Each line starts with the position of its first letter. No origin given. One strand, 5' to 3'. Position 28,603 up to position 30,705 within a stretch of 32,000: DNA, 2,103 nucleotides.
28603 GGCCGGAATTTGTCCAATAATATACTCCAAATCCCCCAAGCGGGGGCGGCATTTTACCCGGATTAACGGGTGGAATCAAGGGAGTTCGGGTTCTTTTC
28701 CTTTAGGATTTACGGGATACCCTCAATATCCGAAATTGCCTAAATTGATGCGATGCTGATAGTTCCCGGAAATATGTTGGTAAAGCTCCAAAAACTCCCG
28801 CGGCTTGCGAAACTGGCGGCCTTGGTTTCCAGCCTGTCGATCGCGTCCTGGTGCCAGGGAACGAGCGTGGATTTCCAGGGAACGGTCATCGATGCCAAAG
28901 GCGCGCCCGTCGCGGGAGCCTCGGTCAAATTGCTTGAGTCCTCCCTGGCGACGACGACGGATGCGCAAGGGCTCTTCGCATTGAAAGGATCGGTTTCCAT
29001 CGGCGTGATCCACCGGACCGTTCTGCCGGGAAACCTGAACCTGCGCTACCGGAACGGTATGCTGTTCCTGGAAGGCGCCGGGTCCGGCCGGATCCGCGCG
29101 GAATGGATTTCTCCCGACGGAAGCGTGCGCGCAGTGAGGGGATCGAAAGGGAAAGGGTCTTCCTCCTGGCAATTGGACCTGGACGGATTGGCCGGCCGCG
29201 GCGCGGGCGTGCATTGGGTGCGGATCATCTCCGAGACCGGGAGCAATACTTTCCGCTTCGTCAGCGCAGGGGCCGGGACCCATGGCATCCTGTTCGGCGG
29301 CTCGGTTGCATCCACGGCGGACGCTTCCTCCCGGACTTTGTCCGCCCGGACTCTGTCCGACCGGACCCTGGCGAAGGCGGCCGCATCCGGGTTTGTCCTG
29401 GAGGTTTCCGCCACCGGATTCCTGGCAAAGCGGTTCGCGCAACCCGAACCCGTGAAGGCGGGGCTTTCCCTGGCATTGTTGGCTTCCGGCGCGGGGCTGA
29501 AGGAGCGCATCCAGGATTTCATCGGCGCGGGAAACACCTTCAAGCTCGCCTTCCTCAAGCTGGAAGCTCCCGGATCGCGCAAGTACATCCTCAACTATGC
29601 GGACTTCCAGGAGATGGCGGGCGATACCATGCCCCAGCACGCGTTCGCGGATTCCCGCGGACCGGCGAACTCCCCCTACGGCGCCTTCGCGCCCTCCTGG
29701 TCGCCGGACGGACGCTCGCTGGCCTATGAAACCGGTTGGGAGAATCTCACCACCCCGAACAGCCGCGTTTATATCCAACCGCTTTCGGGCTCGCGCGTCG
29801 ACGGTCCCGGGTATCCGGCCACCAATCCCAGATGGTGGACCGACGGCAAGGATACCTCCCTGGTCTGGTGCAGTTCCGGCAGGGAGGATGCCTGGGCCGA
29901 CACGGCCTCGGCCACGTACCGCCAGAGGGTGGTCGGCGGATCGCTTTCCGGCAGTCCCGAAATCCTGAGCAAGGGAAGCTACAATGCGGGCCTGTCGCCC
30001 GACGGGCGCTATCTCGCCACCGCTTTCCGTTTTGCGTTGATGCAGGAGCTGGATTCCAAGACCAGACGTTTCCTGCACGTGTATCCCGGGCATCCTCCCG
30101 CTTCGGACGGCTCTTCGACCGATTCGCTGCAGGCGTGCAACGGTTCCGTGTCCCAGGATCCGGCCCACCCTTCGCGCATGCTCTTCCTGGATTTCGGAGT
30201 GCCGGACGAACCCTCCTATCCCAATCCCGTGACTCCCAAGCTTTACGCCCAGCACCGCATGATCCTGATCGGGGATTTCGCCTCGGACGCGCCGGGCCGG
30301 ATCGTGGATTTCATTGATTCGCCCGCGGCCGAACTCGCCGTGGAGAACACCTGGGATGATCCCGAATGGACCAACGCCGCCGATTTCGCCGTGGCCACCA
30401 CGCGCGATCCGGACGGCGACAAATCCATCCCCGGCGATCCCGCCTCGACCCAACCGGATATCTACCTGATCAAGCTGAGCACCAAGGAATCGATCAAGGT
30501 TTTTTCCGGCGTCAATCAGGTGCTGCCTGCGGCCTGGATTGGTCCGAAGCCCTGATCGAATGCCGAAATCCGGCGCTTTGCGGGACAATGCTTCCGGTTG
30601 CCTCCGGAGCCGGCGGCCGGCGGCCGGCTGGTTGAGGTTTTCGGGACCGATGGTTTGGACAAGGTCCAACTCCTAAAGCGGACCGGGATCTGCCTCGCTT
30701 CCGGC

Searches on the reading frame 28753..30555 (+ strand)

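Call 26: search_protein_families(library=pfam, proteins=[window:28753-30555:+], max_evalue=0.01)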
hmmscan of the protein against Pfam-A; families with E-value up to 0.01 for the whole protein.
window:28753-30555:+ (600 aa): 3 families
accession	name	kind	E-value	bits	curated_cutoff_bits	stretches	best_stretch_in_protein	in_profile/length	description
PF13620.12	CarboxypepD_reg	-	3.3e-07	31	32.3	1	42-80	3-45/82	Carboxypeptidase regulatory-like domain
PF13715.12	CarbopepD_reg_2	-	1.1e-05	25.8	32.2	1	42-78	2-39/88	CarboxypepD_reg-like domain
PF07676.18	PD40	-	1.2e-05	25.6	20.9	1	306-325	6-25/38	WD40-like Beta Propeller Repeat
